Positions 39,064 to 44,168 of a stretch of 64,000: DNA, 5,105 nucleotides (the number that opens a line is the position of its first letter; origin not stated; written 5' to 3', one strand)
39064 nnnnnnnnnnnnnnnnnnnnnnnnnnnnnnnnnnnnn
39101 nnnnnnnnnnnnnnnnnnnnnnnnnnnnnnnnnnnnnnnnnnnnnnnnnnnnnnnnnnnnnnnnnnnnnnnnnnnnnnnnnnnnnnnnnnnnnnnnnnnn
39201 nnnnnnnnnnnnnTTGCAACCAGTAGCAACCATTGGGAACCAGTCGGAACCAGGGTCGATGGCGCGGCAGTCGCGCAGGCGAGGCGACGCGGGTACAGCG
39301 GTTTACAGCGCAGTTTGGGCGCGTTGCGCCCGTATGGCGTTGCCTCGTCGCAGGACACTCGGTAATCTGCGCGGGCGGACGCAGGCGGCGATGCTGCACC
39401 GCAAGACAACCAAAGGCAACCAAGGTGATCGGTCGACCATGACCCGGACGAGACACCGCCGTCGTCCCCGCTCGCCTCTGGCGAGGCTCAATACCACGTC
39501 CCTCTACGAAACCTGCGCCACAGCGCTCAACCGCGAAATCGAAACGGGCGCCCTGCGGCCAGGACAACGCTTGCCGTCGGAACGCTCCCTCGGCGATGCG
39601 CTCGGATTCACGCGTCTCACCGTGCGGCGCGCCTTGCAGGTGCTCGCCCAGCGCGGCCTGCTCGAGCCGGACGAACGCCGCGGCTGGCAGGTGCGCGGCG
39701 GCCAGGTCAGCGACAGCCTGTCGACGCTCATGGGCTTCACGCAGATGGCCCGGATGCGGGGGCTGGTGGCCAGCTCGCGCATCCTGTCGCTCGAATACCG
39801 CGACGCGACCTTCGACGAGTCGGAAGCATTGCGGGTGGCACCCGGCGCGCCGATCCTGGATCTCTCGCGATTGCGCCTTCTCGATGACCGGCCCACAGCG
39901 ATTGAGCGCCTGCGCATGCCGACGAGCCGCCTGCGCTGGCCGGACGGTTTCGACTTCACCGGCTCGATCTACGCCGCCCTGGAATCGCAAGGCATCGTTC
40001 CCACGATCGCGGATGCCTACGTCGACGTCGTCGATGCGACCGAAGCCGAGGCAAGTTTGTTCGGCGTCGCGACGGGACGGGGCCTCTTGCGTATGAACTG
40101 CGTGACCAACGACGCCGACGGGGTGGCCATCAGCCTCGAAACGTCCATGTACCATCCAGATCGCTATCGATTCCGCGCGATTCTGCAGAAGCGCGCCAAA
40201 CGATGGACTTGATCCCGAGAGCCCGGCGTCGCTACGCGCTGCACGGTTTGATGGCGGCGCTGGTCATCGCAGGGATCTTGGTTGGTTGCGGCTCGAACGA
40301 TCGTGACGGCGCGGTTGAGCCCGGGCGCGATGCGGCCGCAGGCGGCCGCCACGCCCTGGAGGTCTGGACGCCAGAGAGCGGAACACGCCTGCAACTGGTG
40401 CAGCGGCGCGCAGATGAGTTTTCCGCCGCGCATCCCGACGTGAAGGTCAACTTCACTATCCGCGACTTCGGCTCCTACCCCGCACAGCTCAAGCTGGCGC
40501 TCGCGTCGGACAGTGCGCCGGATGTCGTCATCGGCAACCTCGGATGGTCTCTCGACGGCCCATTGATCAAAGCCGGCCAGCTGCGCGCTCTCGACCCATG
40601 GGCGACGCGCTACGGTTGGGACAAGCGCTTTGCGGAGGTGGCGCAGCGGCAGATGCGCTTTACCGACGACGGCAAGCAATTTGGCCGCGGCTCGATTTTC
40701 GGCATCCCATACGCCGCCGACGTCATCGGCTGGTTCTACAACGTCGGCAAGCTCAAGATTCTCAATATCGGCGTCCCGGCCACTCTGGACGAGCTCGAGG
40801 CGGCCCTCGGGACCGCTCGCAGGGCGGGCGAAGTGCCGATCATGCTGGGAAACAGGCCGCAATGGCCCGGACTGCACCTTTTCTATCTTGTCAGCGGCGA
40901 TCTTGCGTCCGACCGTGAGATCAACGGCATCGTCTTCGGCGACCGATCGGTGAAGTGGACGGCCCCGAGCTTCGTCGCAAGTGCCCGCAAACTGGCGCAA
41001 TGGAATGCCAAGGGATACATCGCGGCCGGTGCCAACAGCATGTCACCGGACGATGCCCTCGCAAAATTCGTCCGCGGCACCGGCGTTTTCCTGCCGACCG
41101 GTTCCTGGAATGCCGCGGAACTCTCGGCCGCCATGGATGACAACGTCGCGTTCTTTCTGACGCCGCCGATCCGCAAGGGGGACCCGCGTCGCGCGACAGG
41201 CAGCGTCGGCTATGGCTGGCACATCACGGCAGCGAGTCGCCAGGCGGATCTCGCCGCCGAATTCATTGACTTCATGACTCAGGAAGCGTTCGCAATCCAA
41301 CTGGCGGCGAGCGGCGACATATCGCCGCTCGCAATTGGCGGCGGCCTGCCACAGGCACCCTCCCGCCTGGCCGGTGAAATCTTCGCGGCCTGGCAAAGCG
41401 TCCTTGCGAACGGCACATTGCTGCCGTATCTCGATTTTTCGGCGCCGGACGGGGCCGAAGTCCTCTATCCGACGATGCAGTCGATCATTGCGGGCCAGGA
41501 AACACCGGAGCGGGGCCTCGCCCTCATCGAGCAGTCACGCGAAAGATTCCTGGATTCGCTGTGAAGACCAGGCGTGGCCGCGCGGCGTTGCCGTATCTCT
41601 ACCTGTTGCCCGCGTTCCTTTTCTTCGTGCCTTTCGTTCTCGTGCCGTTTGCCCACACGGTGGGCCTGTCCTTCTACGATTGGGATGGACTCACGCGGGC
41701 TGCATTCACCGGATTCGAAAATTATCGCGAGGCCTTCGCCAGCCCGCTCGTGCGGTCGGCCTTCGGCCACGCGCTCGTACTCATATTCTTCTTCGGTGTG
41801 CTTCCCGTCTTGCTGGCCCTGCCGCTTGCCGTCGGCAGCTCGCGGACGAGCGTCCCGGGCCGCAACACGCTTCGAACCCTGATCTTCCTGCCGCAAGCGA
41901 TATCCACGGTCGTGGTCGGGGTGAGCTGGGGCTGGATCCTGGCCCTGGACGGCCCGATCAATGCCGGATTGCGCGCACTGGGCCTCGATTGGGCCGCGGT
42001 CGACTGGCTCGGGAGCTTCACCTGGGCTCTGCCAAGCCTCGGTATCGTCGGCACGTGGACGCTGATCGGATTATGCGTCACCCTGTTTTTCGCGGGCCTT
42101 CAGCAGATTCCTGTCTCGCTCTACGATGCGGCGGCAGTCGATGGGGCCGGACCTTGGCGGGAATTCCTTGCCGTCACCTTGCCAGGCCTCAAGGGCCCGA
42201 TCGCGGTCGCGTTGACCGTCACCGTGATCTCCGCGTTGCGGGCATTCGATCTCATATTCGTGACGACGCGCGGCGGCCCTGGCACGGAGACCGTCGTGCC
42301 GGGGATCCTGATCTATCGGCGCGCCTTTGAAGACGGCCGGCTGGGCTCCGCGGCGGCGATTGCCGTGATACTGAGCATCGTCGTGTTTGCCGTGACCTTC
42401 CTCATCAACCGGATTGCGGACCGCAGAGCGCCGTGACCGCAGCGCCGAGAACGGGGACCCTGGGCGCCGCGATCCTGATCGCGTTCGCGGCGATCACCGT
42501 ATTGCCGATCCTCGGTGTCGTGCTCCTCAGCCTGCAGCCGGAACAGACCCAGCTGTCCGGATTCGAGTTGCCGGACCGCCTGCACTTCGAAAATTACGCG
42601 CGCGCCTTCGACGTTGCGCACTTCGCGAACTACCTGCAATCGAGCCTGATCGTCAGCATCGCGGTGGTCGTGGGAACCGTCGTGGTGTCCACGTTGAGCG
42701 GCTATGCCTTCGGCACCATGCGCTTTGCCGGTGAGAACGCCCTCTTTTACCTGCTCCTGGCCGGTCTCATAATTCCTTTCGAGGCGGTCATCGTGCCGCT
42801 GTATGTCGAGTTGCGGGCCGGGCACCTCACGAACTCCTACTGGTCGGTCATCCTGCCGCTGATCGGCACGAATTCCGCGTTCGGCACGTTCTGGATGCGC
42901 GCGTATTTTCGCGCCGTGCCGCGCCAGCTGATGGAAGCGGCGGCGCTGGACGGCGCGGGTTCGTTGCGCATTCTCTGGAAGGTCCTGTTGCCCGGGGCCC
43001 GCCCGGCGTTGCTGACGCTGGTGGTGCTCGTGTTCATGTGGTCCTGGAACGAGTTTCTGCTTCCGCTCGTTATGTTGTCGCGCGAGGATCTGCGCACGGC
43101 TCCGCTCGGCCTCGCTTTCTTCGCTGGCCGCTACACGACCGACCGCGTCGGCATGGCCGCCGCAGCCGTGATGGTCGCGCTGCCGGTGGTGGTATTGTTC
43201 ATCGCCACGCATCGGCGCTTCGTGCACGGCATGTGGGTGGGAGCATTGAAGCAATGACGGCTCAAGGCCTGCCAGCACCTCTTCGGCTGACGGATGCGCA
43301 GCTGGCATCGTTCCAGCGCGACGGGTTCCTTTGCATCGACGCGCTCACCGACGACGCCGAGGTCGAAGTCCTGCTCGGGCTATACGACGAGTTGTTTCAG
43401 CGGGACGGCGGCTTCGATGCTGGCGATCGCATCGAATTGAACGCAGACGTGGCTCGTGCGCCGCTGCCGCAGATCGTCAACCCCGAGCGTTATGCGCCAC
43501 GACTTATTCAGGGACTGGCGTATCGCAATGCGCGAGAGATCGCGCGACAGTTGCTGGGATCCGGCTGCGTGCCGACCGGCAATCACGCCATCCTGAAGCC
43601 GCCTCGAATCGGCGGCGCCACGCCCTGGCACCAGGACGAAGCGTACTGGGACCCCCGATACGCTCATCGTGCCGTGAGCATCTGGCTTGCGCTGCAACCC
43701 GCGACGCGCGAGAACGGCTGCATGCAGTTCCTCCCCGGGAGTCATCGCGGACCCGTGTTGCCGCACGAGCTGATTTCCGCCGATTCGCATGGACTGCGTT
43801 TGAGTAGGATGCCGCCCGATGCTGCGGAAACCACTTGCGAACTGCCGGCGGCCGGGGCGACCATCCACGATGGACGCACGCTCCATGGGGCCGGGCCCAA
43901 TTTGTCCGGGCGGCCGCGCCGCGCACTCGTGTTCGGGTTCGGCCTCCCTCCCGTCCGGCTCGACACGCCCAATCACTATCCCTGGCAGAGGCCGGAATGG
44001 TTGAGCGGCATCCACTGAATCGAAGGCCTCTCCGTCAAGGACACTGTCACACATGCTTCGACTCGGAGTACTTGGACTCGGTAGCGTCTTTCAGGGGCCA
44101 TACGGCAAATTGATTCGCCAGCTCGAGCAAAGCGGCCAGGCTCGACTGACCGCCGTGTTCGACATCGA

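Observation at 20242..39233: Twelve-gene, largely translationally coupled minus-strand operon that interleaves a TonB-receptor glucan locus with a redox/tailoring enzyme set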

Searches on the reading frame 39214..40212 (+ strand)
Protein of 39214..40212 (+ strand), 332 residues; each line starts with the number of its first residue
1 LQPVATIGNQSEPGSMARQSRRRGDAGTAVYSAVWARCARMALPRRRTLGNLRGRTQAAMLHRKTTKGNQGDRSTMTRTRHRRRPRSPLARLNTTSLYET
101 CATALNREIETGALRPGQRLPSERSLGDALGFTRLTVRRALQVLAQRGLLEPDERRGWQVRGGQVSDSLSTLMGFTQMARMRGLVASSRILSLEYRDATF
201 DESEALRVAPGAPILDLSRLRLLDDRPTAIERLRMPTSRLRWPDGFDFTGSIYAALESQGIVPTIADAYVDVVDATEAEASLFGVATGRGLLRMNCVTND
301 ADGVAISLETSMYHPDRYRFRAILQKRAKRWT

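Call 5: search_protein_families(library=pfam, proteins=[window:39214-40212:+], max_evalue=0.01)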
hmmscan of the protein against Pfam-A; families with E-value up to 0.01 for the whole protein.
window:39214-40212:+ (332 aa): 4 families
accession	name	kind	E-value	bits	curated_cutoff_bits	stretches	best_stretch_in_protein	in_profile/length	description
PF07702.18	UTRA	-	2.2e-28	99.3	23.8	1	182-319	2-141/141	UTRA domain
PF00392.27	GntR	-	2.8e-16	59.4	27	1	97-160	1-64/64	Bacterial regulatory proteins, gntR family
PF13545.12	HTH_Crp_2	-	0.00081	19.7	27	1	122-156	24-57/70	Crp-like helix-turn-helix domain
PF25213.1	HVO_A0261_N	-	0.002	18.4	35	1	122-155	26-59/86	HVO_A0261 N-terminal domain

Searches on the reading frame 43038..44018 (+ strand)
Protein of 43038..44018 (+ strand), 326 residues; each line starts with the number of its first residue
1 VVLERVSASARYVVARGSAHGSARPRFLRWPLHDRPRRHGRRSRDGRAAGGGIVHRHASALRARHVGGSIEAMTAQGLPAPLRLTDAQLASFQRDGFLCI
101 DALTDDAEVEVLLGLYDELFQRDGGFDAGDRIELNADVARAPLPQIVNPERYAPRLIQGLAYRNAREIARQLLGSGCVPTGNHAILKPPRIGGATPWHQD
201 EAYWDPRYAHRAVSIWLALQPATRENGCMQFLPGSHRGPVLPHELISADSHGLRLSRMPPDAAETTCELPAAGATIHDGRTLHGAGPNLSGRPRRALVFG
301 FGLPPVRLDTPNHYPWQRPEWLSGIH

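Call 32: search_protein_families(library=pfam, proteins=[window:43038-44018:+], max_evalue=0.001)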
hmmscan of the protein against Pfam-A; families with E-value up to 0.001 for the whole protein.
window:43038-44018:+ (326 aa): 1 family
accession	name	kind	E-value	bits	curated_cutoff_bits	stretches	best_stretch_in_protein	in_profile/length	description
PF05721.19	PhyH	-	7.6e-34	118.3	22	1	92-296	1-213/213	Phytanoyl-CoA dioxygenase (PhyH)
